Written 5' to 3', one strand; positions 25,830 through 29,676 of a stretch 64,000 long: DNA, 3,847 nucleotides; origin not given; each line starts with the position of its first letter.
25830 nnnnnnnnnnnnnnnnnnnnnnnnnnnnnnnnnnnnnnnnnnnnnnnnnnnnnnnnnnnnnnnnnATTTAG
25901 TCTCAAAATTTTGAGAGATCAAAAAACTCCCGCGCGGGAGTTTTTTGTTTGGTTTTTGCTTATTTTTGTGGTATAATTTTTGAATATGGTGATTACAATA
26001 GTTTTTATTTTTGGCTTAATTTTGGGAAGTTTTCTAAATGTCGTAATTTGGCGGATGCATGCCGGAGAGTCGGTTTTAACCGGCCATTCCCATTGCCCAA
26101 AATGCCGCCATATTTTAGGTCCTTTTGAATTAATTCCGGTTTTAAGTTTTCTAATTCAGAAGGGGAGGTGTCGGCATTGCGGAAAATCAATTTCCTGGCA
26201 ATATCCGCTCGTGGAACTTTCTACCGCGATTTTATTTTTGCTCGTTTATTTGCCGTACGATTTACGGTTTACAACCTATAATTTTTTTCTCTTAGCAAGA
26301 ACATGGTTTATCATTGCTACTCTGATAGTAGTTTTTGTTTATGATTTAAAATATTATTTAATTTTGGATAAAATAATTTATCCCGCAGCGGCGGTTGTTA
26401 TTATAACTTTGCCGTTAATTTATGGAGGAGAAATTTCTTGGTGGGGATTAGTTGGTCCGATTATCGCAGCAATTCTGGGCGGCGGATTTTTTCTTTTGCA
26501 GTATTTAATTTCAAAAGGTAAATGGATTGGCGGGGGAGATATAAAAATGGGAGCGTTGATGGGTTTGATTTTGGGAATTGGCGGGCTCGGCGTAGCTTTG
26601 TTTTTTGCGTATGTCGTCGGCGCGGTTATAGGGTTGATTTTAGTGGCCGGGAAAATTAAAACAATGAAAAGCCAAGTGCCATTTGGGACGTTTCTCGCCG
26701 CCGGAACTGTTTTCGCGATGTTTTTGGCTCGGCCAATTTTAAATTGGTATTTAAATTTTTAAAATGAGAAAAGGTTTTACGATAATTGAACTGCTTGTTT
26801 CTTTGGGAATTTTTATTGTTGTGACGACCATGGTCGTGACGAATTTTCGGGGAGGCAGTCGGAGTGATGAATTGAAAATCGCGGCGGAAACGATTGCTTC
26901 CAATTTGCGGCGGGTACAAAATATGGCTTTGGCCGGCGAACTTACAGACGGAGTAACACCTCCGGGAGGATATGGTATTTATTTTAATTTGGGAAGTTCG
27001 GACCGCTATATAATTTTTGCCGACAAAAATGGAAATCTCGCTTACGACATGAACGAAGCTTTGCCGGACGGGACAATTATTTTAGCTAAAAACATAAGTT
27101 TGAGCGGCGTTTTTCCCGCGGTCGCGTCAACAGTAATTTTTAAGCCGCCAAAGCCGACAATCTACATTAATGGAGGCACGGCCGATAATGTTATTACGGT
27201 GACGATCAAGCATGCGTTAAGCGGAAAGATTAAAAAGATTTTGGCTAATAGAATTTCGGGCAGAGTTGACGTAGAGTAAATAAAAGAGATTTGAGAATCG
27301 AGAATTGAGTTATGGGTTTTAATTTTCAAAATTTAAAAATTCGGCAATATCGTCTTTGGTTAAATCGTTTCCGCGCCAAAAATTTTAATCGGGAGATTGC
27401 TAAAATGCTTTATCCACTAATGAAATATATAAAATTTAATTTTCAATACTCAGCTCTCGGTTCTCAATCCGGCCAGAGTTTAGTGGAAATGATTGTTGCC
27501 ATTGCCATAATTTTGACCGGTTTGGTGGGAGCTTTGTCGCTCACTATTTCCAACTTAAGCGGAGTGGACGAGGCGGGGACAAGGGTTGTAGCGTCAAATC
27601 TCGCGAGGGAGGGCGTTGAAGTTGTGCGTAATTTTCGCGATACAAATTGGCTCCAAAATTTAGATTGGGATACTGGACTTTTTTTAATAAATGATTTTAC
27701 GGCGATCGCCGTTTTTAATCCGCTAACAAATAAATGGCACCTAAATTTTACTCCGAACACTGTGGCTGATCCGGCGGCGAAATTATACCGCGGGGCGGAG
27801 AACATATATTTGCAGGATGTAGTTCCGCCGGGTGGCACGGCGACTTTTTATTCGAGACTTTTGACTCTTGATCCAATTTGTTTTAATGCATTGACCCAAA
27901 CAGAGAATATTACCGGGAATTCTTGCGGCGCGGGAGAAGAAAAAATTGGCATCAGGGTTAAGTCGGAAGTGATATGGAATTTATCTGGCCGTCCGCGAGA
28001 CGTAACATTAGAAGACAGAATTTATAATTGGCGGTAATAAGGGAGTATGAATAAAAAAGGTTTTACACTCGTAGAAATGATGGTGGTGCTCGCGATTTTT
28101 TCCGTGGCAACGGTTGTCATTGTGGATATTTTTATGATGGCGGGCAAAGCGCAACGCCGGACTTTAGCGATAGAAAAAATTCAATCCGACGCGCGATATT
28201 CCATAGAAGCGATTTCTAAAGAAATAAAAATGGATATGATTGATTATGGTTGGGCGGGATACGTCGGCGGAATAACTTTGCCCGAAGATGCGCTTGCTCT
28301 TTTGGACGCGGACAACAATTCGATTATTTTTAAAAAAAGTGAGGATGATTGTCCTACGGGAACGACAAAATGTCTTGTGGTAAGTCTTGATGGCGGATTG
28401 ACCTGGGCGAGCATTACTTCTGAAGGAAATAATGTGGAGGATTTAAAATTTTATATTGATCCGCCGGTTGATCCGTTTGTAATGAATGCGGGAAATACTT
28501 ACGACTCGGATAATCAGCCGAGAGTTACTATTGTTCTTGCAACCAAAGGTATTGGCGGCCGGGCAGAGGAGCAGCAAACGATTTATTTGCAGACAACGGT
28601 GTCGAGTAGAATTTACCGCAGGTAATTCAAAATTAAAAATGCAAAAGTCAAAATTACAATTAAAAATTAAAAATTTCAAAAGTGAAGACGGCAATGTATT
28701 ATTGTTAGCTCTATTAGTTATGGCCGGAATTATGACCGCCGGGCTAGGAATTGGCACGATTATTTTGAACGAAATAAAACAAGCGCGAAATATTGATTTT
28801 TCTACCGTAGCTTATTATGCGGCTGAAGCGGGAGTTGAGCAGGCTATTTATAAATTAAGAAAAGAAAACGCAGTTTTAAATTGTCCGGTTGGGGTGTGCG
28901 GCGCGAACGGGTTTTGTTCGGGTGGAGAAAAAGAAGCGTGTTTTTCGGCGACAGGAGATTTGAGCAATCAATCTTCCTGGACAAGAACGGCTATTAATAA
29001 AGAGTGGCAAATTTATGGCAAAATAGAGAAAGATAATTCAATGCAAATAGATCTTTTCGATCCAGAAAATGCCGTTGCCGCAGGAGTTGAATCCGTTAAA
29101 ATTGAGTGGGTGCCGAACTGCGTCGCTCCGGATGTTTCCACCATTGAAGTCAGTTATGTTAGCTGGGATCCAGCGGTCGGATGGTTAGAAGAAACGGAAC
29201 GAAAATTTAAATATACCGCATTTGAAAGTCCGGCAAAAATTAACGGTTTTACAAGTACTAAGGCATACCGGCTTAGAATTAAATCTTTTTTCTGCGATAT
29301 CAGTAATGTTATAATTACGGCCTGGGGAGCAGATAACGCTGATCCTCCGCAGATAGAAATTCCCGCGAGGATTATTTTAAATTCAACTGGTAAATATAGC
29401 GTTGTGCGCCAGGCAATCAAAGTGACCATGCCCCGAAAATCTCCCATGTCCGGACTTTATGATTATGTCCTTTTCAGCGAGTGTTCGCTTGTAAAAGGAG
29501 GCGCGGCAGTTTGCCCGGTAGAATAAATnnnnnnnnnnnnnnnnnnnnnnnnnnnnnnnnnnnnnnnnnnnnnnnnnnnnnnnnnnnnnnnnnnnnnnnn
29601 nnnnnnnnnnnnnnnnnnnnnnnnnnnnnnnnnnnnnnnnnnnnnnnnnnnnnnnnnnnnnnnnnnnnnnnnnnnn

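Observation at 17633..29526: Complete type IV pilus locus headed by a 526-aa Cys-rich protein with GW(A/L)W...GW..F tandem repeats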

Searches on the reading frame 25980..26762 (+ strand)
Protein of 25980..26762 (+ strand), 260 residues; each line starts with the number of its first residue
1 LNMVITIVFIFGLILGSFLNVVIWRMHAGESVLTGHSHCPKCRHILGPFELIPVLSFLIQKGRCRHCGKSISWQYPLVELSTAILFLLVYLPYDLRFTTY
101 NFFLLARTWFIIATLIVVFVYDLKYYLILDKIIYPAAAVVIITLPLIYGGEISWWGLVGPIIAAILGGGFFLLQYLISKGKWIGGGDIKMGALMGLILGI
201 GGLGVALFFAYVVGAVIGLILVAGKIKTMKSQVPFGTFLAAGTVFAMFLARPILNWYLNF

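Call 3: search_protein_families(library=pfam, proteins=[window:25980-26762:+], max_evalue=0.1)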
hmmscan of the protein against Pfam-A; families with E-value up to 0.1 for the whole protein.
window:25980-26762:+ (260 aa): 3 families
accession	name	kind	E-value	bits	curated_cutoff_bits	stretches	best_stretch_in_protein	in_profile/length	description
PF06750.18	A24_N_bact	-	3.1e-34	117.3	23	1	10-91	1-82/84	Bacterial Peptidase A24 N-terminal domain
PF01478.23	Peptidase_A24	-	1.4e-09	38.8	26.5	1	109-219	1-104/104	Type IV leader peptidase family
PF25207.1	DUF7837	-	0.031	14.7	27.8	0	62-80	6-24/47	Domain of unknown function (DUF7837)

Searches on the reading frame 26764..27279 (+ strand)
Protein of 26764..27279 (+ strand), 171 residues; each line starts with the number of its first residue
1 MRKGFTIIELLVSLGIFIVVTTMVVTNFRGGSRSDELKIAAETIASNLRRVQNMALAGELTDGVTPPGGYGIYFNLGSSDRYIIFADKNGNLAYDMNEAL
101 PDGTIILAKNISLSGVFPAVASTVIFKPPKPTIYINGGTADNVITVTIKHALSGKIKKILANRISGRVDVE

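Call 3: search_protein_families(library=pfam, proteins=[window:26764-27279:+], max_evalue=0.1)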
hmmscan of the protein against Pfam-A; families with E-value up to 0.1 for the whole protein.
window:26764-27279:+ (171 aa): 1 family
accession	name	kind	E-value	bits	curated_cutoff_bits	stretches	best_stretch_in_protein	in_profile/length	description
PF07963.17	N_methyl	-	0.00014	21.8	21.2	1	2-24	4-26/27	Prokaryotic N-terminal methylation motif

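Call 5: search_protein_families(library=ncbifam, proteins=[window:26764-27279:+], max_evalue=0.1)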
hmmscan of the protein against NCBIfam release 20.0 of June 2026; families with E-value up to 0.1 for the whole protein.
window:26764-27279:+ (171 aa): 11 families
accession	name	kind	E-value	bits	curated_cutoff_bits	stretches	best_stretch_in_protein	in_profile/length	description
TIGR01708.2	typeII_sec_gspH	equivalog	1e-06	28.8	80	1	3-57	2-56/169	type II secretion system minor pseudopilin GspH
NF041013.1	T4P_ComGE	equivalog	7.9e-06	25.9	49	1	3-30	4-31/83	competence type IV pilus minor pilin ComGE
NF040982.1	ComGD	equivalog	0.00013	22.4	70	1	3-57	2-56/139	competence type IV pilus minor pilin ComGD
NF047827.1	T3SSXpsH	equivalog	0.0014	18.4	160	1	3-57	1-55/145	type II secretion system protein XpsH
TIGR02532.1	IV_pilin_GFxxxE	domain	0.0089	15.9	16.3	1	2-17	1-16/24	prepilin-type N-terminal cleavage/methylation domain-containing protein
NF007800.0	PRK10506.1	equivalog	0.01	15.7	158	1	2-55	8-61/163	prepilin peptidase-dependent protein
TIGR01707.1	gspI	equivalog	0.011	16.3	44.35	1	4-30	1-27/101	type II secretion system minor pseudopilin GspI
TIGR01711.1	gspJ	equivalog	0.035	13.9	64.85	1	3-51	1-49/192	type II secretion system minor pseudopilin GspJ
NF041002.1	pilin_ComGF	equivalog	0.057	13.7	80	1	3-26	2-25/139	competence type IV pilus minor pilin ComGF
NF007862.0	PRK10574.1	equivalog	0.062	13.4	138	0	2-29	4-31/145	prepilin peptidase-dependent pilin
TIGR02596.1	TIGR02596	subfamily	0.095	12.8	70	0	5-56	1-52/196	Verru_Chthon cassette protein D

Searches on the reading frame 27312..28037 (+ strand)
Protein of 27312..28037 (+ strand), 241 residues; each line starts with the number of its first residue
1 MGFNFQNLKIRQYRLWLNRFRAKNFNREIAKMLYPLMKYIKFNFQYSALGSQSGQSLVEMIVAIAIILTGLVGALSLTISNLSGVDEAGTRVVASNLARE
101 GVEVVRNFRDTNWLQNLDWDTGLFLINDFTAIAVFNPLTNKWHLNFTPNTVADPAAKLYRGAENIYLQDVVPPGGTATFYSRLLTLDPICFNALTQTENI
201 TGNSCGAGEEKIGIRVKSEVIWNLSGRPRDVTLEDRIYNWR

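Call 4: search_protein_families(library=pfam, proteins=[window:27312-28037:+], max_evalue=0.1)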
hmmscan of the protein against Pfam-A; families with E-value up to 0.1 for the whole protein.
window:27312-28037:+ (241 aa): 1 family
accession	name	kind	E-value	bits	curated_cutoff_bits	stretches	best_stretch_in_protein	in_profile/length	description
PF07963.17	N_methyl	-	0.00015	21.6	21.2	1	51-75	3-27/27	Prokaryotic N-terminal methylation motif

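Call 5: search_protein_families(library=ncbifam, proteins=[window:27312-28037:+], max_evalue=0.1)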
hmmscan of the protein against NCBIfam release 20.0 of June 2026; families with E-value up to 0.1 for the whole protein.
window:27312-28037:+ (241 aa): 2 families
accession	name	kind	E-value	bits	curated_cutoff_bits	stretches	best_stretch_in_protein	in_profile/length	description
TIGR02523.1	type_IV_pilV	equivalog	4.8e-07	30.3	52.2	1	52-114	1-63/139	type IV pilus modification protein PilV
TIGR02532.1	IV_pilin_GFxxxE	domain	0.011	15.5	16.3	1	56-75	5-24/24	prepilin-type N-terminal cleavage/methylation domain-containing protein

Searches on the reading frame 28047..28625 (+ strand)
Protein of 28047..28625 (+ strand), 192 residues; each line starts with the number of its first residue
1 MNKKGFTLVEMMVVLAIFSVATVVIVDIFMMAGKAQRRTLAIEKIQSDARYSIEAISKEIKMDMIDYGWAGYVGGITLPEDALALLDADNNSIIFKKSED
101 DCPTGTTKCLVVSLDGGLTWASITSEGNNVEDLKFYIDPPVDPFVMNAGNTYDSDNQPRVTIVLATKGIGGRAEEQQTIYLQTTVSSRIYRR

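Call 4: search_protein_families(library=pfam, proteins=[window:28047-28625:+], max_evalue=0.1)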
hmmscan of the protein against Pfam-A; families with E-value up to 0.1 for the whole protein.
window:28047-28625:+ (192 aa): 1 family
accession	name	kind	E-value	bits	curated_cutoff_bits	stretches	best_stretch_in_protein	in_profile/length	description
PF07963.17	N_methyl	-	7.5e-09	35.2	21.2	1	2-25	3-26/27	Prokaryotic N-terminal methylation motif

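Call 5: search_protein_families(library=ncbifam, proteins=[window:28047-28625:+], max_evalue=0.1)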
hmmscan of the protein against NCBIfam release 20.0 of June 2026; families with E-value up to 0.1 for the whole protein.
window:28047-28625:+ (192 aa): 15 families
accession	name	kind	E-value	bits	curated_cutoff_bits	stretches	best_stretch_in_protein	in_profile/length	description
TIGR02532.1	IV_pilin_GFxxxE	domain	3.4e-08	33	16.3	1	3-25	1-23/24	prepilin-type N-terminal cleavage/methylation domain-containing protein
TIGR02599.1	TIGR02599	subfamily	1e-06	28.3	256.5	1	5-70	1-66/361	Verru_Chthon cassette protein C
NF041013.1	T4P_ComGE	equivalog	3e-06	27.2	49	1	2-48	2-48/83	competence type IV pilus minor pilin ComGE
TIGR01708.2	typeII_sec_gspH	equivalog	4.4e-06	26.8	80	1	4-37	2-35/169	type II secretion system minor pseudopilin GspH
NF040999.1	pilin_ComGC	equivalog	1.4e-05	25.2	75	1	3-26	1-24/84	competence type IV pilus major pilin ComGC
NF040982.1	ComGD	equivalog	0.00013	22.4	70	1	3-52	1-50/139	competence type IV pilus minor pilin ComGD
NF041002.1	pilin_ComGF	equivalog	0.00023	21.4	80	1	3-37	1-35/139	competence type IV pilus minor pilin ComGF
TIGR01710.1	typeII_sec_gspG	equivalog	0.00067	19.7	88.85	1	4-40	1-38/134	type II secretion system major pseudopilin GspG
NF007862.0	PRK10574.1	equivalog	0.0018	18.4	138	1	2-25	3-26/145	prepilin peptidase-dependent pilin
TIGR01707.1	gspI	equivalog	0.004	17.6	44.35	1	5-28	1-24/101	type II secretion system minor pseudopilin GspI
TIGR02596.1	TIGR02596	subfamily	0.0085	16.2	70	1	6-51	1-46/196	Verru_Chthon cassette protein D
NF007848.0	PRK10557.1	equivalog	0.017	14.4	120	1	2-33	9-40/192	prepilin peptidase-dependent protein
NF041775.1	typeIV_PilA_Myxo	equivalog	0.024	14.6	400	1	3-31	10-38/214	type IV pilin protein PilA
NF007800.0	PRK10506.1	equivalog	0.024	14.5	158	1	2-24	7-29/163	prepilin peptidase-dependent protein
TIGR01711.1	gspJ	equivalog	0.037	13.8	64.85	1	4-29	1-26/192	type II secretion system minor pseudopilin GspJ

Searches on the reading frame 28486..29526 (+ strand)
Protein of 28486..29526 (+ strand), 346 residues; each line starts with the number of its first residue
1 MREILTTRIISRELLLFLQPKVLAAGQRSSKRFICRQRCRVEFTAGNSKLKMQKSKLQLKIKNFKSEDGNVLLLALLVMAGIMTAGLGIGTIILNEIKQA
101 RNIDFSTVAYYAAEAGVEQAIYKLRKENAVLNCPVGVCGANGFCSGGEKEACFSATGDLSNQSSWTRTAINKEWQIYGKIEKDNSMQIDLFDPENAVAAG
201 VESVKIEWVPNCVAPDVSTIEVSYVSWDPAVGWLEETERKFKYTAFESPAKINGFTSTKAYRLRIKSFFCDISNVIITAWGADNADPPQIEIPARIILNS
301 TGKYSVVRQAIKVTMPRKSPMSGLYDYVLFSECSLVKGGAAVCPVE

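Call 4: search_protein_families(library=pfam, proteins=[window:28486-29526:+], max_evalue=0.1)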
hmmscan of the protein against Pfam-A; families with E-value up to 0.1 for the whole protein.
window:28486-29526:+ (346 aa): 0 families

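Call 5: search_protein_families(library=ncbifam, proteins=[window:28486-29526:+], max_evalue=0.1)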
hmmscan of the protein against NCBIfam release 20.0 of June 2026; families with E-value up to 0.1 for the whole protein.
window:28486-29526:+ (346 aa): 0 families

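Call 60: search_protein_families(library=pfam, proteins=[window:28639-29526:+], max_evalue=0.05)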
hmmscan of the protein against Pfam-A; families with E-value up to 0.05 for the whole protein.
window:28639-29526:+ (295 aa): 0 families
